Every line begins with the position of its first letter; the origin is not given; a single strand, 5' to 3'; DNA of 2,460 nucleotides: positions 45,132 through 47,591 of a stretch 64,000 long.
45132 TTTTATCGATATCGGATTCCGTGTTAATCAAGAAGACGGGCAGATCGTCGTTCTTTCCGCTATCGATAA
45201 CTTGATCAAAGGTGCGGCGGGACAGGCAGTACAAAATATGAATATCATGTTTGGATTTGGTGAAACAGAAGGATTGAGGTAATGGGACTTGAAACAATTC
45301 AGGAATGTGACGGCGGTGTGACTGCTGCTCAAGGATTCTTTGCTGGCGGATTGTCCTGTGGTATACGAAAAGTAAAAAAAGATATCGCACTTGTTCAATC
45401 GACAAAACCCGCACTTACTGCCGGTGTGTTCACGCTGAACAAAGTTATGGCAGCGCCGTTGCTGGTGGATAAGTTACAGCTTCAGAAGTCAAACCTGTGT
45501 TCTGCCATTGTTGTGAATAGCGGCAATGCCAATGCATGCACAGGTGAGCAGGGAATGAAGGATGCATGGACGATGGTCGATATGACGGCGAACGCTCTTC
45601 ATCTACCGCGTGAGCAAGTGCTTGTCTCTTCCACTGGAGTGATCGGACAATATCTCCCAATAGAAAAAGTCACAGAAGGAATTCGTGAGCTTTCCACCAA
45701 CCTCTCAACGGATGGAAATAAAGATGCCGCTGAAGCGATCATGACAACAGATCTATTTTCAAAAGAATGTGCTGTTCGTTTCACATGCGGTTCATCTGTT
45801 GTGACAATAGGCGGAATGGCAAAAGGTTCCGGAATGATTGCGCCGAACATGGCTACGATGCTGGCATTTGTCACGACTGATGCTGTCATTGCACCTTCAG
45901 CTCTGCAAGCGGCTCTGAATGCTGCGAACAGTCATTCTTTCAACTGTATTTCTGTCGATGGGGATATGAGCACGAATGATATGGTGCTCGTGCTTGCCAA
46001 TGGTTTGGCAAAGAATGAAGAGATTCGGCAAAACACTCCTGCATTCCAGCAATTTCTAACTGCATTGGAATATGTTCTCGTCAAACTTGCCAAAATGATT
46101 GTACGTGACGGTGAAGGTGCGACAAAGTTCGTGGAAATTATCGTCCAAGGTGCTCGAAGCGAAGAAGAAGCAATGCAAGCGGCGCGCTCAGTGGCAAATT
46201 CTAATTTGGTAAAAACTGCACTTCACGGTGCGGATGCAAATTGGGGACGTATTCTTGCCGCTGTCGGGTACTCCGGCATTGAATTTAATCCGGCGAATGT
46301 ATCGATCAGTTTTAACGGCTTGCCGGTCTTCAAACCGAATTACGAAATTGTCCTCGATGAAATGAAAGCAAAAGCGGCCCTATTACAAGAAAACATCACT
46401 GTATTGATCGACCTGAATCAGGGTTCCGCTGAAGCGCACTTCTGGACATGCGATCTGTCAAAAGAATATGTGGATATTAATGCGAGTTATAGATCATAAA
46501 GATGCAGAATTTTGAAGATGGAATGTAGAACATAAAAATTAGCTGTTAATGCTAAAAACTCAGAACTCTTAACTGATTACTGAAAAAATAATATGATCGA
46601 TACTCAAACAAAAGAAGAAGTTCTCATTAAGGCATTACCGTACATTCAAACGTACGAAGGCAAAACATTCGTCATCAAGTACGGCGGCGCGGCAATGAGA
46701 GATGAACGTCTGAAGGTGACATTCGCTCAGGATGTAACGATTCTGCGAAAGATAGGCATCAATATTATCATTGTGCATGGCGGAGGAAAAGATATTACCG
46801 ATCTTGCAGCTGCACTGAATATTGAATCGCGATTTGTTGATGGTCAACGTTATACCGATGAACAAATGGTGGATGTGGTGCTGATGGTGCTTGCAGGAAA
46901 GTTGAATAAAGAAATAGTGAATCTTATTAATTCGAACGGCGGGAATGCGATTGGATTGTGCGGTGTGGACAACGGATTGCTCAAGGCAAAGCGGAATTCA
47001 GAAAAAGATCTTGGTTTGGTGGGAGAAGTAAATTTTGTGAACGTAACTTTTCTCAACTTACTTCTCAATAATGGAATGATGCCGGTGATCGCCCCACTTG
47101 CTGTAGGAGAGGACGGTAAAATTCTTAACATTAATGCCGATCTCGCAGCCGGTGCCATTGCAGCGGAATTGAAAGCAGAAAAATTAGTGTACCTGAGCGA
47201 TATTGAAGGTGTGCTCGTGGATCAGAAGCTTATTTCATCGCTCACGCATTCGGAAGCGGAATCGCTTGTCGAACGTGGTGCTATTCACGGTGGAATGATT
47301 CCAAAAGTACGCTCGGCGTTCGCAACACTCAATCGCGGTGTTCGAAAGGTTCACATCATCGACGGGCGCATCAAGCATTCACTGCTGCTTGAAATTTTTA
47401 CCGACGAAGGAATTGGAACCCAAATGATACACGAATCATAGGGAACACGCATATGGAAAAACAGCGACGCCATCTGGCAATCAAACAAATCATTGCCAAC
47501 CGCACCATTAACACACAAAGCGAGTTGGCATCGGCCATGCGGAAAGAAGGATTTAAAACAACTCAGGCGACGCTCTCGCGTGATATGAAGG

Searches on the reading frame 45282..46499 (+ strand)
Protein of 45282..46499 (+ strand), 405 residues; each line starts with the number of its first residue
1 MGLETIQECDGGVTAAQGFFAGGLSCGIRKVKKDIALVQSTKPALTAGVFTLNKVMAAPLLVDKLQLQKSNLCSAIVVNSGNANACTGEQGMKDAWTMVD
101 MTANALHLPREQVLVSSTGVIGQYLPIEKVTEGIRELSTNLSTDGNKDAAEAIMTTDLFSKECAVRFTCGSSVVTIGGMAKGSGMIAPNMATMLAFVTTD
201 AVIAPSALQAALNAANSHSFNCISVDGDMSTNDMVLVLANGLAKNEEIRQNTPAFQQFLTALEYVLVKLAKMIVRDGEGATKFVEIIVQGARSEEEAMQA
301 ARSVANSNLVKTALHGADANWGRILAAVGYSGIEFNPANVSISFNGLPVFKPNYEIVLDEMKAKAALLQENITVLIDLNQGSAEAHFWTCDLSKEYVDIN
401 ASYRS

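Call 53: search_protein_families(library=pfam, proteins=[window:45282-46499:+], max_evalue=0.0001)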
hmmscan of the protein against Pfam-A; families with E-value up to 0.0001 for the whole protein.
window:45282-46499:+ (405 aa): 1 family
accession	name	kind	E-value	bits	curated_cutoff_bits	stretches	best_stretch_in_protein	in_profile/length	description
PF01960.23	ArgJ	-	1.2e-155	518.4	32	1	21-405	2-377/377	ArgJ family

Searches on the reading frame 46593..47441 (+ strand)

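Call 53: search_protein_families(library=pfam, proteins=[window:46593-47441:+], max_evalue=0.0001)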
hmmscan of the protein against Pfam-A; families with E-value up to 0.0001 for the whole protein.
window:46593-47441:+ (282 aa): 1 family
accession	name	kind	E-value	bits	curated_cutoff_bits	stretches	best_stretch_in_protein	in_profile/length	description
PF00696.33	AA_kinase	-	2.9e-43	148.7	24.9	1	24-257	1-234/234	Amino acid kinase family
